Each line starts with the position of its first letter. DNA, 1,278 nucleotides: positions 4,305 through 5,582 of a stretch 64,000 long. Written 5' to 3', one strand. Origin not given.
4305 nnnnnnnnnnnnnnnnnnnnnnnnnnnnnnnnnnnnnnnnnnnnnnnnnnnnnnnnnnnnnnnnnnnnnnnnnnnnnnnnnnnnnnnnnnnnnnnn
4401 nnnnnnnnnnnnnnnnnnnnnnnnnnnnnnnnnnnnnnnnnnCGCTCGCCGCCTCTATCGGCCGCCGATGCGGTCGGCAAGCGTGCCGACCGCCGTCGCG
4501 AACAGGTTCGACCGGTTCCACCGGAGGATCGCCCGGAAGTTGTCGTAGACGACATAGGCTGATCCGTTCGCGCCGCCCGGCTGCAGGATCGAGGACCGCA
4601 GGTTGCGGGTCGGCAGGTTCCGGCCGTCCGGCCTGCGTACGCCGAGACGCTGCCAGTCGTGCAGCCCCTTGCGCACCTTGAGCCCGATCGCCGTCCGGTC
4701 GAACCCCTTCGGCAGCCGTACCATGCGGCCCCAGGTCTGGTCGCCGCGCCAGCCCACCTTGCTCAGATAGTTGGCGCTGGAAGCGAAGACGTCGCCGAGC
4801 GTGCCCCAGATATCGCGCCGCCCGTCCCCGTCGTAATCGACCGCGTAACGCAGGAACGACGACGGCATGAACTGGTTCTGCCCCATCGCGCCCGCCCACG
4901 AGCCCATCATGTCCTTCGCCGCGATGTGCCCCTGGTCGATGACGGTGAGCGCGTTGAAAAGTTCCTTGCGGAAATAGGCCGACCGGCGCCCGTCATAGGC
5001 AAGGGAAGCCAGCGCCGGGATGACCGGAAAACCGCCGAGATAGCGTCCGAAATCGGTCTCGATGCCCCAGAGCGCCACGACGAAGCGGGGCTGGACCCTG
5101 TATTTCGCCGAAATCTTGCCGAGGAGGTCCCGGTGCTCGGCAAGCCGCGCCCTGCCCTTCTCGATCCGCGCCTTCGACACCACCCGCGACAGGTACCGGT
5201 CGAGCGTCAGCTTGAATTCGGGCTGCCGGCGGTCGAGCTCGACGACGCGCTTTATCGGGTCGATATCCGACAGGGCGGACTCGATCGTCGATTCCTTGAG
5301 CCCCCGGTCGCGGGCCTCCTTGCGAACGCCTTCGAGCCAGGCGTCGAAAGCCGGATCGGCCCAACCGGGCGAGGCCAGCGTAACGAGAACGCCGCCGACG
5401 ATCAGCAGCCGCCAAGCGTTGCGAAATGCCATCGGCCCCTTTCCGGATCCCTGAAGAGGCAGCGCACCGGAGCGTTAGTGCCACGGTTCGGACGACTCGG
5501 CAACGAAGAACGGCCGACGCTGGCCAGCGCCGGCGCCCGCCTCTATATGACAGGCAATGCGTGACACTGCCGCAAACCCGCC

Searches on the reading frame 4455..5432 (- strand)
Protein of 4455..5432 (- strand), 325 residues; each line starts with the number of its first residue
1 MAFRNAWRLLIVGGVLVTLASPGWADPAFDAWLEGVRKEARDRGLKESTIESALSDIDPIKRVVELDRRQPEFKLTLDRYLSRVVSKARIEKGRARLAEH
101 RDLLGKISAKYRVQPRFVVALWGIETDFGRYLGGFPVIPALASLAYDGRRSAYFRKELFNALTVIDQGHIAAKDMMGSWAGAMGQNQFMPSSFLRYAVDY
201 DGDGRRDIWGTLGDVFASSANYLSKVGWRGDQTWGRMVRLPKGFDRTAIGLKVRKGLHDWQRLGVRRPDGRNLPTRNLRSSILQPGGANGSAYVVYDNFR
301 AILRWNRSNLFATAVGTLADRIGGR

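Call 32: find_encoding_contigs(protein=window:4455-5432:-, flank=10000, max_places=1)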
Protein window:4455-5432:- (325 aa): 1 contig read that carries it; 1 place shown.
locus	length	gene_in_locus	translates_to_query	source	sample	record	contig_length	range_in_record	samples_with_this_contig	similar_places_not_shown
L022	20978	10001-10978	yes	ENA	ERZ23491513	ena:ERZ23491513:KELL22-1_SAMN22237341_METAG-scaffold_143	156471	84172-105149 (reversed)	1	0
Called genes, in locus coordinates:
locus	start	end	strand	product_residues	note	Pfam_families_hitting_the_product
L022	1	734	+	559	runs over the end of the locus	PF02538:Hydantoinase_B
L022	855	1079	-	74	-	-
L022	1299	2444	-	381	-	PF01717:Meth_synt_2 (weak)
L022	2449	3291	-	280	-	PF00106:adh_short, PF08659:KR (weak), PF13561:adh_short_C2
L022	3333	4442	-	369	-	PF08240:ADH_N, PF16912:Glu_dehyd_C, PF00107:ADH_zinc_N, PF13602:ADH_zinc_N_2 (faint)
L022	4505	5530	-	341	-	PF03480:DctP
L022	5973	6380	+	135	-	PF01850:PIN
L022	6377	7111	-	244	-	PF01144:CoA_trans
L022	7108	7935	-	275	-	PF01144:CoA_trans (weak)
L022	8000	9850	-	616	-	PF00664:ABC_membrane, PF00005:ABC_tran, PF02463:SMC_N (faint)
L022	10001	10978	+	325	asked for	PF13406:SLT_2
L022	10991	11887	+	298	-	PF03330:DPBB_1, PF05036:SPOR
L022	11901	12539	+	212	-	PF13521:AAA_28, PF02223:Thymidylate_kin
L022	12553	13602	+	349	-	PF13177:DNA_pol3_delta2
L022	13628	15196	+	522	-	PF00133:tRNA-synt_1, PF01406:tRNA-synt_1e, PF09334:tRNA-synt_1g, PF00133:tRNA-synt_1, PF19303:Anticodon_3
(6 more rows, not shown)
